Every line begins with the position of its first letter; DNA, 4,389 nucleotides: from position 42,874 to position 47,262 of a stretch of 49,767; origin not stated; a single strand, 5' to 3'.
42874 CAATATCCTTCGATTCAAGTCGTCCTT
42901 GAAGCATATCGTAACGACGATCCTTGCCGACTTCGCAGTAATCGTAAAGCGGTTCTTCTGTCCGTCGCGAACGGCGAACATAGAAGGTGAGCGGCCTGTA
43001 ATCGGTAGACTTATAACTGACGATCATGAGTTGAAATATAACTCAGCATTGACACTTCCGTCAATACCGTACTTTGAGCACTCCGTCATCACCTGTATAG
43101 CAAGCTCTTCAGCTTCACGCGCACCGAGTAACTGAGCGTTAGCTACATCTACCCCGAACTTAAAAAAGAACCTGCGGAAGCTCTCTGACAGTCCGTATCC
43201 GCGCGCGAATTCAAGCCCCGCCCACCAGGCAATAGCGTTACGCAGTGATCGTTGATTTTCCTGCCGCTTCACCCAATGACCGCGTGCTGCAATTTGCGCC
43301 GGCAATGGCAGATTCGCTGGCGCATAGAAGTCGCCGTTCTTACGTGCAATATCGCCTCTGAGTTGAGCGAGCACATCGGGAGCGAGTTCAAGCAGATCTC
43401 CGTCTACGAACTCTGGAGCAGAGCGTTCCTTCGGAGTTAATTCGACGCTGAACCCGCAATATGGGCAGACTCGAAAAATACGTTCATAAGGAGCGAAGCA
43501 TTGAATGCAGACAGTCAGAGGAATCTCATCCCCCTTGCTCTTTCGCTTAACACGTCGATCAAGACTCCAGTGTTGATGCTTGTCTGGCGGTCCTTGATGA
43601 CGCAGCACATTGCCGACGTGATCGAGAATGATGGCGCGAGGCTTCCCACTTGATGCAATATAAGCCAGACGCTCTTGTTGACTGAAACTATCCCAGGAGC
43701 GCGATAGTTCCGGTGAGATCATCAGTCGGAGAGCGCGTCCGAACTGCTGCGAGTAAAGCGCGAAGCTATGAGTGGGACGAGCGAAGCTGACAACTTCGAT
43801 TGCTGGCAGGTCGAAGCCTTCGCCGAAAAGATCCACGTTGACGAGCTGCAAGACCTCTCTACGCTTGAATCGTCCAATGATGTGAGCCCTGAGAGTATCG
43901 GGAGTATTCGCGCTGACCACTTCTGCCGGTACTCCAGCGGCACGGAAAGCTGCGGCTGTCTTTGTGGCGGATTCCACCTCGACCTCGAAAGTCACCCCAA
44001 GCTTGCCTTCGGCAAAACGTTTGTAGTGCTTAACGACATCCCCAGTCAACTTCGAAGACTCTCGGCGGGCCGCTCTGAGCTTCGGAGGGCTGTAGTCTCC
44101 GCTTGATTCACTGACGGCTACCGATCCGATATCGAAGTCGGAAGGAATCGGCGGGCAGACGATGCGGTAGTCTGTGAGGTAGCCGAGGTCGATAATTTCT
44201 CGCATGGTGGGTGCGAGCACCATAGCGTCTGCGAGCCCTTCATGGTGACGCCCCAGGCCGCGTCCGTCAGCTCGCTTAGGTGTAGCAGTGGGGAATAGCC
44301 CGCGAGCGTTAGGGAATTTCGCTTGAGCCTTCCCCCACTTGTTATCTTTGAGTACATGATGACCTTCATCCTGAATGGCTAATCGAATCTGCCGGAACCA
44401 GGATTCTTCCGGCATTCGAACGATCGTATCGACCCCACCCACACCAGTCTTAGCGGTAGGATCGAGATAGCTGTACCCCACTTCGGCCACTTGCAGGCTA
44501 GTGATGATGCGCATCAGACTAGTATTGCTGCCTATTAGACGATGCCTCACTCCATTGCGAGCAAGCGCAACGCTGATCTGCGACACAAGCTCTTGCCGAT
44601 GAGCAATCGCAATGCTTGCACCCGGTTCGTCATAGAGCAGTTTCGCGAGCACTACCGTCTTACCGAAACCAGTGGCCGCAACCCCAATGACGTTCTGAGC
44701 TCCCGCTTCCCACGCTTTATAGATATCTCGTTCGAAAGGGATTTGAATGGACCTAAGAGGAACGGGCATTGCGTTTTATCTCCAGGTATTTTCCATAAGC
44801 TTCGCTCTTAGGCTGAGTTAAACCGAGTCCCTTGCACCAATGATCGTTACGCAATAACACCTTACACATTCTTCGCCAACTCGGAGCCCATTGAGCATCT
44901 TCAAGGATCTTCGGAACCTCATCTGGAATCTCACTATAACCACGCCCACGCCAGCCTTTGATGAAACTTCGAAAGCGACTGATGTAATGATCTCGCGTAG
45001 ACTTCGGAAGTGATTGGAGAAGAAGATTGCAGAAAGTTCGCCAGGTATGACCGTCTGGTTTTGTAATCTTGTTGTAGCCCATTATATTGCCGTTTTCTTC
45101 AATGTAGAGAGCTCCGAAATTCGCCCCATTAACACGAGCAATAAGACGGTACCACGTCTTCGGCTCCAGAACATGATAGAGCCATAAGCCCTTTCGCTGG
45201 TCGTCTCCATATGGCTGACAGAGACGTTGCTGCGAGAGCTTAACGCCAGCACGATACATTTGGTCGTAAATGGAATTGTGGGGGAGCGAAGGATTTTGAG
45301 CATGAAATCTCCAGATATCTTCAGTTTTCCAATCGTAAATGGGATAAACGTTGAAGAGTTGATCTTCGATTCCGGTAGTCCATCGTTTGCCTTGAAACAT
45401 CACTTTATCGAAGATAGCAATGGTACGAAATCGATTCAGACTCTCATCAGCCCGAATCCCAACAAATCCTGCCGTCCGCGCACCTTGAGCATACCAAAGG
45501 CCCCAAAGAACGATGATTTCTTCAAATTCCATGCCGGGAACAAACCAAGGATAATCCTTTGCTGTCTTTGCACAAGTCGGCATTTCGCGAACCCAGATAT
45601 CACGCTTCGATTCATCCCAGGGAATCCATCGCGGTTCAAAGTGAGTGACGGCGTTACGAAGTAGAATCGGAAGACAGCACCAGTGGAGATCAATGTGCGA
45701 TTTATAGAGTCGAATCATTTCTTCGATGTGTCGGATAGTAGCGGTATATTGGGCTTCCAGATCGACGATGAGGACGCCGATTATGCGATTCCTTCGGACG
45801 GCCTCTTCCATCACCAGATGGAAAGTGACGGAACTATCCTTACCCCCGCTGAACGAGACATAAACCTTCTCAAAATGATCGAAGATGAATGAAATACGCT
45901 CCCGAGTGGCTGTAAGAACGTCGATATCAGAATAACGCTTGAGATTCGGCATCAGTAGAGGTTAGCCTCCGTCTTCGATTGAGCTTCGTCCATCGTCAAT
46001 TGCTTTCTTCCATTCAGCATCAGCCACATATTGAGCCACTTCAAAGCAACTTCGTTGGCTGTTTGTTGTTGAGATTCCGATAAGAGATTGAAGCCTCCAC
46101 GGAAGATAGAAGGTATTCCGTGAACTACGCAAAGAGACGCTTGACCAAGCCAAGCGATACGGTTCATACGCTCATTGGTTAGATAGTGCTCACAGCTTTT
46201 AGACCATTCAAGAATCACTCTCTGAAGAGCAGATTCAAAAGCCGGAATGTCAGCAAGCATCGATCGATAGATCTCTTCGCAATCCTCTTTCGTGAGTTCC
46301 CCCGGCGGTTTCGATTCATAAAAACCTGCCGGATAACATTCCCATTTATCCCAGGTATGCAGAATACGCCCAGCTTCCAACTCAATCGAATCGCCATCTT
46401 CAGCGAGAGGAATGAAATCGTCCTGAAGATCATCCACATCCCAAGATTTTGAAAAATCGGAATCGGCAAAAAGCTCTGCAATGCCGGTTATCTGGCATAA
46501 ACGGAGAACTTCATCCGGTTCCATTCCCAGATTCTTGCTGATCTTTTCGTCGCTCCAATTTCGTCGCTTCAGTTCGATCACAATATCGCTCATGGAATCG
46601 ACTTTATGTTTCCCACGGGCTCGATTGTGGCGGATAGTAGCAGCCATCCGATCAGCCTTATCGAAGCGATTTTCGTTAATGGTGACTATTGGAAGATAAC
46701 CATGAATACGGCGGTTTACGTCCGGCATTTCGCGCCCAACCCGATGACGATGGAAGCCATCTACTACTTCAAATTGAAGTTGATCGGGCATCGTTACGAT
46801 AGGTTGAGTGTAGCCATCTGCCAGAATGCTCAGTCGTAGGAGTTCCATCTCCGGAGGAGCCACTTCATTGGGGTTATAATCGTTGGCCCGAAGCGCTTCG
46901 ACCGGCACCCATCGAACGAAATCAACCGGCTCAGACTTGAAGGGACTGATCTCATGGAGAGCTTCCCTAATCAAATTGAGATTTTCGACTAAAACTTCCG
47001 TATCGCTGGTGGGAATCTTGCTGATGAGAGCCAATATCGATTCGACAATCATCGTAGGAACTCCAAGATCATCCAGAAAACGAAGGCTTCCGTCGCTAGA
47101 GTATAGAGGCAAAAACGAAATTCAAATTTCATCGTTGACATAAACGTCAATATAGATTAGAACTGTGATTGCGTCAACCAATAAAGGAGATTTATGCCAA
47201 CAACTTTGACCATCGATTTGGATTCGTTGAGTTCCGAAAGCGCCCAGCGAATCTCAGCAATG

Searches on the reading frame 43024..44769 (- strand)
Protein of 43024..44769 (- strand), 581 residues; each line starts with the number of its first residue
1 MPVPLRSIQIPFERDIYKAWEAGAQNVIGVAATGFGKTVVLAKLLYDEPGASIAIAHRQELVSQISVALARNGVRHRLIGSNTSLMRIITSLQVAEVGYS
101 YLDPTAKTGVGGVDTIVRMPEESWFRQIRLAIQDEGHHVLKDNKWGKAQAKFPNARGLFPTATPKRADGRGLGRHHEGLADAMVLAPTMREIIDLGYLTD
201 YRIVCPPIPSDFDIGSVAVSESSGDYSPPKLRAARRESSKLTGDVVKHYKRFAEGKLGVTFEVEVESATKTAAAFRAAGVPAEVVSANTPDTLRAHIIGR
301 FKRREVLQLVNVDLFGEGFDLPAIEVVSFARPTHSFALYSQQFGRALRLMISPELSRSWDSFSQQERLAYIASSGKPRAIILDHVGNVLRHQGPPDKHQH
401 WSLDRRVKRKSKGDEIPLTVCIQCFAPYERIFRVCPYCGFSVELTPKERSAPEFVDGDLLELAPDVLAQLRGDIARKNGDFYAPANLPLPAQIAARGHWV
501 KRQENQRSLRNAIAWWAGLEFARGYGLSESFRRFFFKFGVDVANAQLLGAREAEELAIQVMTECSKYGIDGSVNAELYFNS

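Call 75: search_protein_families(library=pfam, proteins=[window:43024-44769:-], max_evalue=0.001)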
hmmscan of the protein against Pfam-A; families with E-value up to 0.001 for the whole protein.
window:43024-44769:- (581 aa): 3 families
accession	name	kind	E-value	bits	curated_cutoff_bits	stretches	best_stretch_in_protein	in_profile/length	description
PF04851.21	ResIII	-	3.3e-09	37.3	22.5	1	4-166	3-164/164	Type III restriction enzyme, res subunit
PF00271.37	Helicase_C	-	4.7e-09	36.9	23.5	1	273-349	32-109/110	Helicase conserved C-terminal domain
PF00270.35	DEAD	-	1.7e-05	25.1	26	1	19-165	10-161/167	DEAD/DEAH box helicase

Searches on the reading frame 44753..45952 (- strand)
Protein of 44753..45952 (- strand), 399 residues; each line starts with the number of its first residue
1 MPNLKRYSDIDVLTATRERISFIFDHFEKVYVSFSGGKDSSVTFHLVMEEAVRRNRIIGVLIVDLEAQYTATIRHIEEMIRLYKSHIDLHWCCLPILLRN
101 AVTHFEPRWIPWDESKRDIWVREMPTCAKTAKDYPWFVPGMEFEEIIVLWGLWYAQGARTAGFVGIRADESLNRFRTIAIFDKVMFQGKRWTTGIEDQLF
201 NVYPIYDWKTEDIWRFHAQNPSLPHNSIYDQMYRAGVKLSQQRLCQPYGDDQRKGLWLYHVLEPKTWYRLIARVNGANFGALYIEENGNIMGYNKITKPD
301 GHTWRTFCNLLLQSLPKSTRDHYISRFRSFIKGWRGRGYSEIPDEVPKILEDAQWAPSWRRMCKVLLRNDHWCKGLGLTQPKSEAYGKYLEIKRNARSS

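Call 75: search_protein_families(library=pfam, proteins=[window:44753-45952:-], max_evalue=0.001)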
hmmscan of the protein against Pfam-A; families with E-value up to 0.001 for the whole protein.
window:44753-45952:- (399 aa): 2 families
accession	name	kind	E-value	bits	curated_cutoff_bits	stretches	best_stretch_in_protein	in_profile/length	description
PF11922.13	DUF3440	-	1.7e-38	132.6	25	2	236-338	1-101/182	Domain of unknown function (DUF3440)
PF01507.26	PAPS_reduct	-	9.3e-15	55.5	22.5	1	30-234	2-165/175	Phosphoadenosine phosphosulfate reductase domain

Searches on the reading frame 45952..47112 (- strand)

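Call 75: search_protein_families(library=pfam, proteins=[window:45952-47112:-], max_evalue=0.001)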
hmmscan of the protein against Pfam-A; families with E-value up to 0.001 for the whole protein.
window:45952-47112:- (386 aa): 1 family
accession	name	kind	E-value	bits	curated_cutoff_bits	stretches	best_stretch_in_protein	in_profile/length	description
PF02195.25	ParB_N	-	0.00044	20.7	26.3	0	66-128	3-67/95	ParB N-terminal domain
